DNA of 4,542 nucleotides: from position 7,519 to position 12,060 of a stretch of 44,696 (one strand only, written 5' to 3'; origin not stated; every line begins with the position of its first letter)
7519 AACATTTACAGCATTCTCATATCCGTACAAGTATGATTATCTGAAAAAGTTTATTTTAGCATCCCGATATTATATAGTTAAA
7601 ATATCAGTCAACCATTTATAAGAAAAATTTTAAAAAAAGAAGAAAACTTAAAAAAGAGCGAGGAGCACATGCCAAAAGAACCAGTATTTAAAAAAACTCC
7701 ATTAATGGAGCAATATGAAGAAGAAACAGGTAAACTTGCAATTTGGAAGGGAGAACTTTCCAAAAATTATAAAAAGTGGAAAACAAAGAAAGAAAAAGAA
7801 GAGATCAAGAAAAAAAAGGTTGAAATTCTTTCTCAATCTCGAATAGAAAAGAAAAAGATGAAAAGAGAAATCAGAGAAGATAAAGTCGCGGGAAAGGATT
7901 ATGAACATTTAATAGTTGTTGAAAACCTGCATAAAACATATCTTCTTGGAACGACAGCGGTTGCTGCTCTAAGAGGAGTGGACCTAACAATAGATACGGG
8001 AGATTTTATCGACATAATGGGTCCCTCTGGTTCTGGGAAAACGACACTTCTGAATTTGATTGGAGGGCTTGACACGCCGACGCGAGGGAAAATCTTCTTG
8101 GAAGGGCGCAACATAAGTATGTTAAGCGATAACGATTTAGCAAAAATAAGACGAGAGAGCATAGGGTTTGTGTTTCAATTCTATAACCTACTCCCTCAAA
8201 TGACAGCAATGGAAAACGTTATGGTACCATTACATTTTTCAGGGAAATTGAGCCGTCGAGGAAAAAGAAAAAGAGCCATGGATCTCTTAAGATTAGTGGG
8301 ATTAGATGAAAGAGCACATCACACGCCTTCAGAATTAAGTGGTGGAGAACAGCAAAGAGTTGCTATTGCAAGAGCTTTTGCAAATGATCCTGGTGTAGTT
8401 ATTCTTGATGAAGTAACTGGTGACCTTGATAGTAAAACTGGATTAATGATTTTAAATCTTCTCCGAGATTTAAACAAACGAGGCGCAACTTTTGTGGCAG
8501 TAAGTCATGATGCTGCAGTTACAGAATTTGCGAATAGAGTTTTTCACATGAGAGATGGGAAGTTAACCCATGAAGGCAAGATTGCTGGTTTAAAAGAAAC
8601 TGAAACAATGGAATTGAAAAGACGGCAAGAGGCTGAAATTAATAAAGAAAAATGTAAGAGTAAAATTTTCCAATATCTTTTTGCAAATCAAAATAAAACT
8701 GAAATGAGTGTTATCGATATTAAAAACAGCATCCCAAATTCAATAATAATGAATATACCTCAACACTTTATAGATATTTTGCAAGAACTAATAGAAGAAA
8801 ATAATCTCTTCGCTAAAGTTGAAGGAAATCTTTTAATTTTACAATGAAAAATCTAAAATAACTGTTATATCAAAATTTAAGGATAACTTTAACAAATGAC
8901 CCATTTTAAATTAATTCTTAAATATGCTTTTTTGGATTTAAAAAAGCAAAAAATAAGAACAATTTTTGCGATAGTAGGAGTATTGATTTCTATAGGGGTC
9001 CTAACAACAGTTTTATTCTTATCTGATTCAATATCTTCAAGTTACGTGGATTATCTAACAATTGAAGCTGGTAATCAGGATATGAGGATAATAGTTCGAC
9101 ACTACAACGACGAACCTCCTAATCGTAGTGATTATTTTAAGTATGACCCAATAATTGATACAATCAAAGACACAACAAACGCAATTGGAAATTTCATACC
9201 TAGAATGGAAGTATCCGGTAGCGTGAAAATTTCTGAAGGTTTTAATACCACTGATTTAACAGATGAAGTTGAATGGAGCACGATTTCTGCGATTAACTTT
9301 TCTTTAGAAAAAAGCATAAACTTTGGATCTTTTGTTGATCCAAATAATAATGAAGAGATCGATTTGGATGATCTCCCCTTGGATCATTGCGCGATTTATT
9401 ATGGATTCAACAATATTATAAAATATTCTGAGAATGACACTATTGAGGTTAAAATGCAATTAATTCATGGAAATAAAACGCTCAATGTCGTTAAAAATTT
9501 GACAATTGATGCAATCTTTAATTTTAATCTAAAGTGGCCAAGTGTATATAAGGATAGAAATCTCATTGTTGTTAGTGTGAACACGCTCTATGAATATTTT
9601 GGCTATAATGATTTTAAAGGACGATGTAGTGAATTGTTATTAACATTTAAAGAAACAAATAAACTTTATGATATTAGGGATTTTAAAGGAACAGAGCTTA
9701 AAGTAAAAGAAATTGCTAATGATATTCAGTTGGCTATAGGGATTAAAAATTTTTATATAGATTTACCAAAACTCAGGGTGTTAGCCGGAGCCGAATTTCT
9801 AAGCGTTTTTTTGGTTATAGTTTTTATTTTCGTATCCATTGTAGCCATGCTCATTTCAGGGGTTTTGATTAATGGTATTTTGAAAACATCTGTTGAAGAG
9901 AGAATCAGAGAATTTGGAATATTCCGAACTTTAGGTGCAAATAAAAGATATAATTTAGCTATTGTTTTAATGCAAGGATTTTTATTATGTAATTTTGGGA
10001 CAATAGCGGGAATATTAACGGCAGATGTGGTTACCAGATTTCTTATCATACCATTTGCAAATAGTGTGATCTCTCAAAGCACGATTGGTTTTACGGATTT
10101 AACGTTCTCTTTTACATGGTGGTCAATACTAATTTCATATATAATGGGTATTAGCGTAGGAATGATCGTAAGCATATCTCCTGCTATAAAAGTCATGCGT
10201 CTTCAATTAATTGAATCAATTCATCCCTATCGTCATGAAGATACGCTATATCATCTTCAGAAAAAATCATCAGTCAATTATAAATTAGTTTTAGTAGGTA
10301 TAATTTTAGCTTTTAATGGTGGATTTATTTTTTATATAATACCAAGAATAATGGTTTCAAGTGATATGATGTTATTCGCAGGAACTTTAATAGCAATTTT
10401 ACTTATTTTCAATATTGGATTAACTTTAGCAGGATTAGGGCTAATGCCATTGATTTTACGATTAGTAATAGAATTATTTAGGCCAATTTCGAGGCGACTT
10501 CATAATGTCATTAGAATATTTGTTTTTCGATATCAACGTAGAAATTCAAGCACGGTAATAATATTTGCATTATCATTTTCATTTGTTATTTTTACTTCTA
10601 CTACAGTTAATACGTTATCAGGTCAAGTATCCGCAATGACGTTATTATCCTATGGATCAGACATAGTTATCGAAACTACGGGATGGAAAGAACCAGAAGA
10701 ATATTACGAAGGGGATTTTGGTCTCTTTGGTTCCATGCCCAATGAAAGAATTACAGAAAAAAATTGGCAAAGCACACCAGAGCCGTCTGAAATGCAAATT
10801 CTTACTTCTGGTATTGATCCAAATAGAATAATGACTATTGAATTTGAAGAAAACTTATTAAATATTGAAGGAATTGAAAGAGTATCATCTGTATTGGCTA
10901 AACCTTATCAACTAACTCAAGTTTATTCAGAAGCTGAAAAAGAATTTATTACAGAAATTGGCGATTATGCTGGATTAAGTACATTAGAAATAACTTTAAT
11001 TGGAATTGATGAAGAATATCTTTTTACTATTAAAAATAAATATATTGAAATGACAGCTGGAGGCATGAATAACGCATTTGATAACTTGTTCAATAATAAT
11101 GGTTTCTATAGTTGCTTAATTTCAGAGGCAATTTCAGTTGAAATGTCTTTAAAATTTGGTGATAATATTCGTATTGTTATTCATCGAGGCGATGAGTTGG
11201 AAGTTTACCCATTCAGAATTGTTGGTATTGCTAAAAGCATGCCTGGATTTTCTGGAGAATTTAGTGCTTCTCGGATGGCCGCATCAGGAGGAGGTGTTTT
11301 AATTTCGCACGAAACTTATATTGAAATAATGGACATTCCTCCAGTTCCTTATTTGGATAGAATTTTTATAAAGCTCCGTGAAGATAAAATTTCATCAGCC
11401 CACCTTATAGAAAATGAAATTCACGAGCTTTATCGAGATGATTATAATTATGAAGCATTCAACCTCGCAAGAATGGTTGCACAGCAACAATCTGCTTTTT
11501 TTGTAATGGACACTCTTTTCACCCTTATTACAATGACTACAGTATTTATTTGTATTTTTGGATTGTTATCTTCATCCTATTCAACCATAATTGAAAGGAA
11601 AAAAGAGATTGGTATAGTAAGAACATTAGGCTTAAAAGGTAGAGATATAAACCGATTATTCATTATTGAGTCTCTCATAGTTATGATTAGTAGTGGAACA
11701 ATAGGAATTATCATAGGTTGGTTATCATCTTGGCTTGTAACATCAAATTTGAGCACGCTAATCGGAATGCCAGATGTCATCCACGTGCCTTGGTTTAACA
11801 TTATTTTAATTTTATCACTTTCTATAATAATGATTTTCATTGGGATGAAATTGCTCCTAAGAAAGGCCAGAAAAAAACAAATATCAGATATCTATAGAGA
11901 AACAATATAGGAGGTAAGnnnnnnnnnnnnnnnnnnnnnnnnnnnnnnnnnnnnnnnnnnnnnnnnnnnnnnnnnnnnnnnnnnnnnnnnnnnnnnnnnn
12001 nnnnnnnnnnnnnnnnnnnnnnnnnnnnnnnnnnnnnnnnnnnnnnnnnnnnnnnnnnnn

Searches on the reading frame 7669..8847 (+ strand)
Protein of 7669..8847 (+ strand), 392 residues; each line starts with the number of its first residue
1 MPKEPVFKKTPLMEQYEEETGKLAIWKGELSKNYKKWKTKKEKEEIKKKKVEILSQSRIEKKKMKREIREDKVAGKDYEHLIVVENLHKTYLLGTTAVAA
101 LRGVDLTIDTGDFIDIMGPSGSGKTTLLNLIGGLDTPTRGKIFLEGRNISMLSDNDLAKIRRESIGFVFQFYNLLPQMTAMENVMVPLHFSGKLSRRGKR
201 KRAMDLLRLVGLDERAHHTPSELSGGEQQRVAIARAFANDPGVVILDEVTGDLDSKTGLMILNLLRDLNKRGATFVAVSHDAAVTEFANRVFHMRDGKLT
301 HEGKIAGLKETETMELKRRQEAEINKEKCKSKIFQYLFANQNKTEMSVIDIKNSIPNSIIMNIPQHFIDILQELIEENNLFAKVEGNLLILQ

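Call 10: search_protein_families(library=pfam, proteins=[window:7669-8847:+], max_evalue=0.01)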
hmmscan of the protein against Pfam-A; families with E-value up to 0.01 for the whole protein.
window:7669-8847:+ (392 aa): 5 families
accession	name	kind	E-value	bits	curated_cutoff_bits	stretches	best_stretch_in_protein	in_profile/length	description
PF00005.33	ABC_tran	-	3.6e-35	122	25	1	101-250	1-136/137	ABC transporter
PF02463.25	SMC_N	-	2.9e-07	30.6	40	1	39-295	85-212/220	RecF/RecN/SMC N terminal domain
PF13401.12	AAA_22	-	0.00021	22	27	1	111-270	5-109/130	AAA domain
PF13304.12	AAA_21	-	0.00061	20.4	27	0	117-134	5-22/304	AAA domain, putative AbiEii toxin, Type IV TA system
PF13555.12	AAA_29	-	0.0098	16.1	27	0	103-128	14-39/61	P-loop containing region of AAA domain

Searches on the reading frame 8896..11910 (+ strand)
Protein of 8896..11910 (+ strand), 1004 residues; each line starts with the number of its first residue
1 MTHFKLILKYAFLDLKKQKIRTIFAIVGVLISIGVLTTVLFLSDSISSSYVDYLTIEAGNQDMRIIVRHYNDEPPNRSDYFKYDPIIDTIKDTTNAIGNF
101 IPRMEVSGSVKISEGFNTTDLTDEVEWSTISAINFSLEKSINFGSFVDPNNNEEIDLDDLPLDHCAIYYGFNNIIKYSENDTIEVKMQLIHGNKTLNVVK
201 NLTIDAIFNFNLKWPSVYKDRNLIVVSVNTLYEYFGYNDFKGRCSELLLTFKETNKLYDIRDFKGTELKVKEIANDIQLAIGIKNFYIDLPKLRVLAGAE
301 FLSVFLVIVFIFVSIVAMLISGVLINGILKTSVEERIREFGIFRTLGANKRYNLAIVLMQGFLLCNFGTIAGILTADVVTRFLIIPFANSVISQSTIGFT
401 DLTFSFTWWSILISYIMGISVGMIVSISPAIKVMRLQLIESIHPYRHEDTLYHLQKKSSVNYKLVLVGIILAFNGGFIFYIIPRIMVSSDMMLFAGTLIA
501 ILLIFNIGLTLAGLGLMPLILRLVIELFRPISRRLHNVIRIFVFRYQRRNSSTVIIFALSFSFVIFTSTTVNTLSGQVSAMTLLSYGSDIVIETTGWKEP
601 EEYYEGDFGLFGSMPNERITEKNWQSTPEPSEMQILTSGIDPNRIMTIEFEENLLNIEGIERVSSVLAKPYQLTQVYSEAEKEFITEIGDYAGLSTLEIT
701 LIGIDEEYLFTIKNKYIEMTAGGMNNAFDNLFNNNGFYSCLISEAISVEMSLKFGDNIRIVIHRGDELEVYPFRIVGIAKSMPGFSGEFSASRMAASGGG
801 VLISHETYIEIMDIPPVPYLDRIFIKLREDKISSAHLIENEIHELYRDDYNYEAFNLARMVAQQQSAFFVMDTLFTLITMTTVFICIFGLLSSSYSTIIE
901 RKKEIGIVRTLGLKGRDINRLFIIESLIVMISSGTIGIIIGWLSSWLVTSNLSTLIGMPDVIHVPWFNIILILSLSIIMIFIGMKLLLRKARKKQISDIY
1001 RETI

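Call 10: search_protein_families(library=pfam, proteins=[window:8896-11910:+], max_evalue=0.01)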
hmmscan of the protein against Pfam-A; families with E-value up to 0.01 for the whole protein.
window:8896-11910:+ (1004 aa): 2 families
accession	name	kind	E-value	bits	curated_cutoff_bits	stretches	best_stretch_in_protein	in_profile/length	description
PF02687.27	FtsX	-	2.1e-30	105.7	25.5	2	881-996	6-120/120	FtsX-like permease C-terminal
PF12704.14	MacB_PCD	-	2e-05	25.4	27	1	553-829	4-193/207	MacB-like periplasmic core domain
